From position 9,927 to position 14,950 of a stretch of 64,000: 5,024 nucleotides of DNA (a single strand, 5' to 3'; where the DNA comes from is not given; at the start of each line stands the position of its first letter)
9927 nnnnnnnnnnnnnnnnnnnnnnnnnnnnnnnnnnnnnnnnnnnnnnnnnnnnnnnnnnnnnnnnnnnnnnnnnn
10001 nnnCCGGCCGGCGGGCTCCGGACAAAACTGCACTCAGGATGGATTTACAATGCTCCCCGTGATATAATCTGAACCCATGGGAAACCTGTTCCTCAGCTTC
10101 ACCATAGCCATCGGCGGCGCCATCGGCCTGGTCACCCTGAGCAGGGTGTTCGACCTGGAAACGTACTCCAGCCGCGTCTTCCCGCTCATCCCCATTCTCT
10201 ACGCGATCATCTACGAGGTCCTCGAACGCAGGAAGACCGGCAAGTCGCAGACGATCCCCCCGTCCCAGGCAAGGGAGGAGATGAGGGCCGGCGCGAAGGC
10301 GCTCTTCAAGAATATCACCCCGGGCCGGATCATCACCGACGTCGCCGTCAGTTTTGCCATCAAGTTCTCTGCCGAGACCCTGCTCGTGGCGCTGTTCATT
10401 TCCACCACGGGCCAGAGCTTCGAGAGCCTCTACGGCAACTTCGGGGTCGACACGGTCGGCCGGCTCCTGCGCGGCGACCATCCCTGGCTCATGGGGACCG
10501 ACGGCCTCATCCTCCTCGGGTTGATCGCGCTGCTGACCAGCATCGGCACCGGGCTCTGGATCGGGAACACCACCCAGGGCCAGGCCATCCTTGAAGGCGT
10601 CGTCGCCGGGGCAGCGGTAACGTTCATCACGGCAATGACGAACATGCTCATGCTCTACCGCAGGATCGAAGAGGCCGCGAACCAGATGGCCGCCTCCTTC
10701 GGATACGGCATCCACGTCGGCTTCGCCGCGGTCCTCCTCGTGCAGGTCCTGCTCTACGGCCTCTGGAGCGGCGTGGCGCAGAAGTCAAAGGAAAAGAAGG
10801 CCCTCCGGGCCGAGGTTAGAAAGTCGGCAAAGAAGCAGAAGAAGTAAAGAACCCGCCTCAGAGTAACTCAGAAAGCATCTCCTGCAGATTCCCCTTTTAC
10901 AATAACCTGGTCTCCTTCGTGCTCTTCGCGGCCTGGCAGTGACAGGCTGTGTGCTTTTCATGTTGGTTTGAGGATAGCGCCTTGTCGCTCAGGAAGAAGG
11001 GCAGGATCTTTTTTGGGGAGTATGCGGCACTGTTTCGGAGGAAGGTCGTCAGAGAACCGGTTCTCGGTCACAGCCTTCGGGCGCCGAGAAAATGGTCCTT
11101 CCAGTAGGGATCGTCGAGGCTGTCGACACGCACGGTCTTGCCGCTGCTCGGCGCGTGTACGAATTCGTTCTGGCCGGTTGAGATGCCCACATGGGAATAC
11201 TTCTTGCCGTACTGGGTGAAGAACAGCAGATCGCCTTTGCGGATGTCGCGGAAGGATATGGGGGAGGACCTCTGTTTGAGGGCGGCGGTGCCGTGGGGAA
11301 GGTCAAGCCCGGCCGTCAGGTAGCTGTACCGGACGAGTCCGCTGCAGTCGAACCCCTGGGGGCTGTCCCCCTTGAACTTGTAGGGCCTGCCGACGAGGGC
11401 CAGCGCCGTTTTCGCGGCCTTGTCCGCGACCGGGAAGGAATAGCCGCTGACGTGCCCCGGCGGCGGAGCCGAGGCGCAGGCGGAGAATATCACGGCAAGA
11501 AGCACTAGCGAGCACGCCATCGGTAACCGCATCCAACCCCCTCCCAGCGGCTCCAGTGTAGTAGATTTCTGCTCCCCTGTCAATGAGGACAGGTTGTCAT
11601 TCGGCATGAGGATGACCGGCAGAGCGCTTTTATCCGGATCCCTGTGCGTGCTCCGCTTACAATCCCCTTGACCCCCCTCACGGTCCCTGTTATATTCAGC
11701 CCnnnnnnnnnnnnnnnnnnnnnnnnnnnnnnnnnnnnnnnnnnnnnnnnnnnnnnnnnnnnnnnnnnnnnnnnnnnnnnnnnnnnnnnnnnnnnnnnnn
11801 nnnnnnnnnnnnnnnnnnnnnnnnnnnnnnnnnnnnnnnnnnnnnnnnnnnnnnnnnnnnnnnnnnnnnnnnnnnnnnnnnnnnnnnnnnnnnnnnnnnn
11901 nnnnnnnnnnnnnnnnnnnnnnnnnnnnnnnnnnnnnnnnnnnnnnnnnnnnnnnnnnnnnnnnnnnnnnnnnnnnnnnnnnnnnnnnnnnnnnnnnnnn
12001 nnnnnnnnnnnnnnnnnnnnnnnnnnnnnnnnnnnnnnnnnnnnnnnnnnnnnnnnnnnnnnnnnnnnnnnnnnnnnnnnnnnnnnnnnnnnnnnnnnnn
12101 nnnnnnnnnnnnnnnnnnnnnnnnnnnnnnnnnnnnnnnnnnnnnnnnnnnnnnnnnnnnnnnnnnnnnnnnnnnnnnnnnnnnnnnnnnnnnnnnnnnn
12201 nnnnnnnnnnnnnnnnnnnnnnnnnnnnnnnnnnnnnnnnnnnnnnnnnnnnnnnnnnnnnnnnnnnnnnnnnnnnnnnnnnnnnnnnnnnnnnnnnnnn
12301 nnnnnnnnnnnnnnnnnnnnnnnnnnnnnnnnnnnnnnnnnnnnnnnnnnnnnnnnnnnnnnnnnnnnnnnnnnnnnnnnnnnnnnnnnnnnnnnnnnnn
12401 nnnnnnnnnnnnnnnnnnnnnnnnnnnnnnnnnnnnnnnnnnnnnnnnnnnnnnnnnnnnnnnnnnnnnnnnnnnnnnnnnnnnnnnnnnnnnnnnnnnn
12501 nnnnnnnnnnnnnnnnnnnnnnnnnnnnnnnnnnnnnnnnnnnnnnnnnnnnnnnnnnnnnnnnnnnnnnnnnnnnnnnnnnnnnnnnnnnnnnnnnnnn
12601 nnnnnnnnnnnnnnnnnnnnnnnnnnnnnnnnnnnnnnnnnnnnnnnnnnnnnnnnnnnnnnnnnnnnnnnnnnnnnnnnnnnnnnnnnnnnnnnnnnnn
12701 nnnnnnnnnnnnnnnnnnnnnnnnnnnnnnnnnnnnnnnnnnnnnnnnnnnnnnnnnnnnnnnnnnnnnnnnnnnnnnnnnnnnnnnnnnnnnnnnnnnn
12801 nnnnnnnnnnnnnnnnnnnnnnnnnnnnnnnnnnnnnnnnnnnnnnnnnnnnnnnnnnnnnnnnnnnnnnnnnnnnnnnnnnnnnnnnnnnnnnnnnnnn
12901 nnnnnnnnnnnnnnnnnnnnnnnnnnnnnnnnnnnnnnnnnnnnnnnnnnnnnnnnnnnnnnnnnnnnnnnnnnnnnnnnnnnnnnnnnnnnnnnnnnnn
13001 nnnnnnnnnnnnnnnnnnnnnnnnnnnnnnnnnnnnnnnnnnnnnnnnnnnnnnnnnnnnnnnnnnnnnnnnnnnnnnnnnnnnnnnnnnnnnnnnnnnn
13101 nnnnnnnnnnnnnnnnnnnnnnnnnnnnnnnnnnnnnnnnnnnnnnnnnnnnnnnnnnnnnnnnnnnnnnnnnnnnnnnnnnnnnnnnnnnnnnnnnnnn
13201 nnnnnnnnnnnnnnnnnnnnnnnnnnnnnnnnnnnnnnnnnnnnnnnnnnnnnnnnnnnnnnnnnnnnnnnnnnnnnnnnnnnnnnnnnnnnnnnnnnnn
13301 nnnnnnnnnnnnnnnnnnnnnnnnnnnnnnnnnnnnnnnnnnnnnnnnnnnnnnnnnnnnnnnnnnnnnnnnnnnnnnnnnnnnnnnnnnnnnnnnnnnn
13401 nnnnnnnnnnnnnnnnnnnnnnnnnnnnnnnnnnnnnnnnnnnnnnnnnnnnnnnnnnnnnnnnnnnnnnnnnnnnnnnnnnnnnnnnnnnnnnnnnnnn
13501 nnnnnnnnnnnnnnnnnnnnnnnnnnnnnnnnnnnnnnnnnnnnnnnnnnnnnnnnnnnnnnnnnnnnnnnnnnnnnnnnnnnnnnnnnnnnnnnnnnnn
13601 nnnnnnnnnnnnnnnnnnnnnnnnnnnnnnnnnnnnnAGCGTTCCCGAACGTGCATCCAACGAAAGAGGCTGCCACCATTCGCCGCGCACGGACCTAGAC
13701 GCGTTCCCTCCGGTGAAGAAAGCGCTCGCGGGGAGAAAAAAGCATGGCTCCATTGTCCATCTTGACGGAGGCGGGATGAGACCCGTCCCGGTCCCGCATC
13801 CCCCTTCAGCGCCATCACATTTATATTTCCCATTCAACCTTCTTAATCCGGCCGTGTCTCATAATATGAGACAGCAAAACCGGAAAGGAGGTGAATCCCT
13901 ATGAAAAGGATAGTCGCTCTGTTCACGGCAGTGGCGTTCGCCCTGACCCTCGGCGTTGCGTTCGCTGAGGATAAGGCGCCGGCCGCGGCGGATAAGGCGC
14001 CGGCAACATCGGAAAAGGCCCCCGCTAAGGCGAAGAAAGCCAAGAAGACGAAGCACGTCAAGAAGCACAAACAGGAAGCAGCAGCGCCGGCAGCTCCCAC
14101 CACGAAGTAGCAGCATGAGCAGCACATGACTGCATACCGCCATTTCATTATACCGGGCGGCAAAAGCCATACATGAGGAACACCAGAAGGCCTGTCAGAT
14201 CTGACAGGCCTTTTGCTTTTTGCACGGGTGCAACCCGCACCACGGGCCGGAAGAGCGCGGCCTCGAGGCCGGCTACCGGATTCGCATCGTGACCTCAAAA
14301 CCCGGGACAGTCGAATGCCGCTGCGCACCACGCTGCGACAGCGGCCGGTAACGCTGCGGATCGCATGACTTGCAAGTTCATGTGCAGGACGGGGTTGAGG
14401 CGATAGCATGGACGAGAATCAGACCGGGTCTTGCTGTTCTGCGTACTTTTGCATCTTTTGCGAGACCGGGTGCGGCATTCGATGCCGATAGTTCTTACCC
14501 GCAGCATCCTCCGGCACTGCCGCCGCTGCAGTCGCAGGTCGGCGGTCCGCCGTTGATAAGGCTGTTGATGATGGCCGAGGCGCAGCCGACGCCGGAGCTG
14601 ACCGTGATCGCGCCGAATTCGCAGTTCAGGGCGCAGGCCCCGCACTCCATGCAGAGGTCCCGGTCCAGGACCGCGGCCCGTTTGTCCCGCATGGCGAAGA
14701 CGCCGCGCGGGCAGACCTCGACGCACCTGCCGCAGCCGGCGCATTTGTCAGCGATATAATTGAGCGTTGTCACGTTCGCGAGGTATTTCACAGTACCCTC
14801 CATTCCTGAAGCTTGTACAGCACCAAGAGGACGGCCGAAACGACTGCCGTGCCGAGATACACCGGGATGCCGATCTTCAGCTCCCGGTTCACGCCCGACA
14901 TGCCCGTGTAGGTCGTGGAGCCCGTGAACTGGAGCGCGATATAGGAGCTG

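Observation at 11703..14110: RACo-like 2Fe-2S/ASKHA ATPase encoded immediately beside hgcAB: candidate reductive activator for the HgcA corrinoid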

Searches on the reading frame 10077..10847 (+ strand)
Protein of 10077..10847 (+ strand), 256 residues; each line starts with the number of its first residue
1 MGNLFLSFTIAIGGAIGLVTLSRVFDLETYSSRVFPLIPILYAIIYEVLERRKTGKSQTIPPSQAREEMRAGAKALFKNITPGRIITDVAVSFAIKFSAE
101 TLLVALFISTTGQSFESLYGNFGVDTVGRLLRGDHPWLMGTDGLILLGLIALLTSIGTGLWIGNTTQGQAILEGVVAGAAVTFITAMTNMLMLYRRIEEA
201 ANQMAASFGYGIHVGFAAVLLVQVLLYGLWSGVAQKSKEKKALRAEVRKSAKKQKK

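Call 3: search_protein_families(library=pfam, proteins=[window:10077-10847:+], max_evalue=0.01)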
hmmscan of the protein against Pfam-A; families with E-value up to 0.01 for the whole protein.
window:10077-10847:+ (256 aa): 0 families

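Call 4: search_protein_families(library=ncbifam, proteins=[window:10077-10847:+], max_evalue=0.01)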
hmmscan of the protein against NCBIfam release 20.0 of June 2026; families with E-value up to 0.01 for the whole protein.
window:10077-10847:+ (256 aa): 1 family
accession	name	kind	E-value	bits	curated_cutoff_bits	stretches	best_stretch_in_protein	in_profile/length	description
NF050115.1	membrane_Rv2732c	subfamily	0.0026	17.4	60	1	178-255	97-170/177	Rv2732c family membrane protein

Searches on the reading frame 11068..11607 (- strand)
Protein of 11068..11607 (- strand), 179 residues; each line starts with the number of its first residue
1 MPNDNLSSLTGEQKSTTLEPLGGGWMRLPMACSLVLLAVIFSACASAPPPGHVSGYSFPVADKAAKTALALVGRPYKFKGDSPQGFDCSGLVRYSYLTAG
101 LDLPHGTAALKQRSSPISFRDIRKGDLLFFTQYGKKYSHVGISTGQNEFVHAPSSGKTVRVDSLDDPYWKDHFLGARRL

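Call 3: search_protein_families(library=pfam, proteins=[window:11068-11607:-], max_evalue=0.01)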
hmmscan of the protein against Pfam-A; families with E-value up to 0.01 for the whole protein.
window:11068-11607:- (179 aa): 2 families
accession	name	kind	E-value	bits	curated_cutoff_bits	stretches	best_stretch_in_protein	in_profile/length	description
PF00877.26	NLPC_P60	-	1.6e-28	99.2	23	1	73-178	1-105/105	NlpC/P60 family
PF05708.18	Peptidase_C92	-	0.0044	17.5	27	0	60-104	80-126/166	Permuted papain-like amidase enzyme, YaeF/YiiX, C92 family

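Call 4: search_protein_families(library=ncbifam, proteins=[window:11068-11607:-], max_evalue=0.01)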
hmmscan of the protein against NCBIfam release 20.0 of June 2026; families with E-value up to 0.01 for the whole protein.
window:11068-11607:- (179 aa): 9 families
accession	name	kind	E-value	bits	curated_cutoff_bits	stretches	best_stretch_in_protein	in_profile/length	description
NF038345.1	wall_hydro_RipC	exception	1.8e-24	86.9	425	1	38-165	228-352/362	peptidoglycan hydrolase RipC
NF008096.1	PRK10838.1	equivalog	3.6e-19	69.3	186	1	73-179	80-185/189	bifunctional murein DD-endopeptidase/murein LD-carboxypeptidase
NF046048.1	NlpC_P60_DIP1281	equivalog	1.5e-18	66.9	517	1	85-161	497-571/587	DIP1281 family NlpC/P60 protein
NF040678.1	EntFM_CwpFM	equivalog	1.7e-16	60.3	720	1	65-175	316-426/430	enterotoxin EntFM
NF010495.0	PRK13914.1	equivalog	9.8e-15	54.5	647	1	70-177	375-479/481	invasion associated endopeptidase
NF033741.1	NlpC_p60_RipA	exception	1e-10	41.3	625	1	81-162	361-440/457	NlpC/P60 family peptidoglycan endopeptidase RipA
NF033742.1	NlpC_p60_RipB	exception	8.5e-10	38.6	335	1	83-163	112-190/206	NlpC/P60 family peptidoglycan endopeptidase RipB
NF033743.1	NlpC_inact_RipD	exception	1e-09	38.1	215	1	77-159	84-164/181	NlpC/P60 family peptidoglycan-binding protein RipD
TIGR02219.1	phage_NlpC_fam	hypoth_equivalog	0.0026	18.2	81.9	0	116-175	71-129/134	putative phage cell wall peptidase, NlpC/P60 family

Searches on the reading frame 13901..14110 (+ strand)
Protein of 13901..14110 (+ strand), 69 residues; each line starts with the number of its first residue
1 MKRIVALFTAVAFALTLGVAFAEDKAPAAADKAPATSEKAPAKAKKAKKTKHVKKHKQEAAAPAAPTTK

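Call 3: search_protein_families(library=pfam, proteins=[window:13901-14110:+], max_evalue=0.01)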
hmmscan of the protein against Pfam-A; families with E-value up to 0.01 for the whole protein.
window:13901-14110:+ (69 aa): 0 families

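Call 4: search_protein_families(library=ncbifam, proteins=[window:13901-14110:+], max_evalue=0.01)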
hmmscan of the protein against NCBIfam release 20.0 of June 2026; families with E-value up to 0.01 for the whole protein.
window:13901-14110:+ (69 aa): 2 families
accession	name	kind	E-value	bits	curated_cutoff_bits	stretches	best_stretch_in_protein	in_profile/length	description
NF033636.1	acid_shock_Asr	equivalog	1e-05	26.3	50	1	1-65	1-64/119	acid resistance repetitive basic protein Asr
NF033902.0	iso_D2_wall_anc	subfamily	0.0022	16.8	95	1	1-62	5-68/540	SpaH/EbpB family LPXTG-anchored major pilin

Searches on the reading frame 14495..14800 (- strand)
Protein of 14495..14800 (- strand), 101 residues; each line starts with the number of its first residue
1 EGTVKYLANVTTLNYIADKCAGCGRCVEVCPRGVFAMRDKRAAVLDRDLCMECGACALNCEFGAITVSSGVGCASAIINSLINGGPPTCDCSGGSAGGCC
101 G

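Call 3: search_protein_families(library=pfam, proteins=[window:14495-14800:-], max_evalue=0.01)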
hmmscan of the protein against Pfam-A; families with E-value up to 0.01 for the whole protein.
window:14495-14800:- (101 aa): 16 families
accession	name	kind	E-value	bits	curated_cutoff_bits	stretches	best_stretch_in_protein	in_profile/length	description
PF00037.32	Fer4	-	4.9e-14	51.9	21.1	2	15-34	3-22/24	4Fe-4S binding domain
PF12837.12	Fer4_6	-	2.1e-11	43.6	25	2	15-35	4-24/24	4Fe-4S binding domain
PF13187.11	Fer4_9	-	9.9e-10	38.7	27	1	19-65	1-52/52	4Fe-4S dicluster domain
PF12838.12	Fer4_7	-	1.8e-09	38.3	27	1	19-64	1-52/52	4Fe-4S dicluster domain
PF14697.11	Fer4_21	-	4.1e-09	36.9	35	1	10-33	31-55/59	4Fe-4S dicluster domain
PF12797.12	Fer4_2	-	8e-09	35.3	24.5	2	17-31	7-21/22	4Fe-4S binding domain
PF13183.11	Fer4_8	-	3.2e-08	34.4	27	1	12-34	46-68/68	4Fe-4S dicluster domain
PF13237.11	Fer4_10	-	7.9e-08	32.6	25.5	1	15-60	4-52/53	4Fe-4S dicluster domain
PF25160.1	LdpA_Fe-S-bd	-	2e-07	31.1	27.6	1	12-38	20-46/49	LdpA Fe-S cluster-binding domain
PF13484.11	Fer4_16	-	5.9e-07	30.6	30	1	19-38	1-20/66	4Fe-4S double cluster binding domain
PF12800.12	Fer4_4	-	1.3e-06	28.7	24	1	18-33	2-17/17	4Fe-4S binding domain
PF13534.11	Fer4_17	-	0.00022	22.2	22.2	1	14-34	40-60/61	4Fe-4S dicluster domain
PF13459.11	Fer4_15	-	0.00045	21.3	22.4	0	18-39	6-26/66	4Fe-4S single cluster domain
PF13370.11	Fer4_13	-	0.00089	20.3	24.5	1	18-43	4-28/58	4Fe-4S single cluster domain of Ferredoxin I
PF17179.9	Fer4_22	-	0.0021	19.3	27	1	15-33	76-94/95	4Fe-4S dicluster domain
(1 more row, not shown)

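Call 4: search_protein_families(library=ncbifam, proteins=[window:14495-14800:-], max_evalue=0.01)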
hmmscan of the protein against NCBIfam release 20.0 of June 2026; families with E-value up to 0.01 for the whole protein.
window:14495-14800:- (101 aa): 76 families (the best 25 are shown)
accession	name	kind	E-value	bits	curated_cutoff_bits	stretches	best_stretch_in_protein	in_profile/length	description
NF040864.1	HgcB_ferredoxin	equivalog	2.1e-35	120.5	99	1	5-100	1-93/93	mercury methylation ferredoxin HgcB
NF043039.1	HgcAB_like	equivalog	6.5e-15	55.6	285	1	10-65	292-349/350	HgcAB-like fusion protein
NF058577.1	FdxA_fam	equivalog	1.9e-10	40.7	65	1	15-64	4-52/52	4Fe-4S ferredoxin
NF038196.1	ferrodoxin_EFR1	subfamily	1.1e-09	38.8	75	1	14-68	180-232/242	EFR1 family ferrodoxin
NF045874.1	Vhu_polyferre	exception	3.6e-09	35.8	600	1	15-69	125-178/381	F420-non-reducing hydrogenase associated-polyferredoxin VhuB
TIGR02179.1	PorD_KorD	subfamily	5.3e-09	36.1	60.05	1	17-67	24-74/78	2-oxoacid:acceptor oxidoreductase, delta subunit, pyruvate/2-ketoisovalerate family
TIGR04105.1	FeFe_hydrog_B1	subfamily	1.1e-08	34.3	450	1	15-76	108-169/462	monomeric [FeFe] hydrogenase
NF040770.1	hetero_SS_HdrA2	exception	2.9e-08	32.3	1100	1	15-68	574-626/777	CoB-CoM heterodisulfide reductase HdrA2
NF043069.1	T4HPD_activ_SAM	equivalog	3.7e-08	33.1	425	1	12-65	45-97/299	trans-4-hydroxy-L-proline dehydratase activase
NF040684.1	PorD_Arch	equivalog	4e-08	33.2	120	1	15-67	29-81/85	pyruvate synthase subunit PorD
TIGR02494.1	PFLE_PFLC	subfamily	4.4e-08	32.7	174.35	1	11-80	41-112/293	glycyl-radical enzyme activating protein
NF006221.0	PRK08348.1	subfamily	9.5e-08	31.8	124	1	12-71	38-98/136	NADH-plastoquinone oxidoreductase subunit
TIGR04395.1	cutC_activ_rSAM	equivalog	1.6e-07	30.9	360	1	15-95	51-132/309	choline TMA-lyase-activating enzyme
TIGR02700.1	flavo_MJ0208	hypoth_equivalog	2.7e-07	30.1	251.35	1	15-66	143-195/234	dihydromethanopterin reductase (acceptor)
NF007203.0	PRK09624.1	equivalog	4.5e-07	30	171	1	13-67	46-100/105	pyuvate ferredoxin oxidoreductase subunit delta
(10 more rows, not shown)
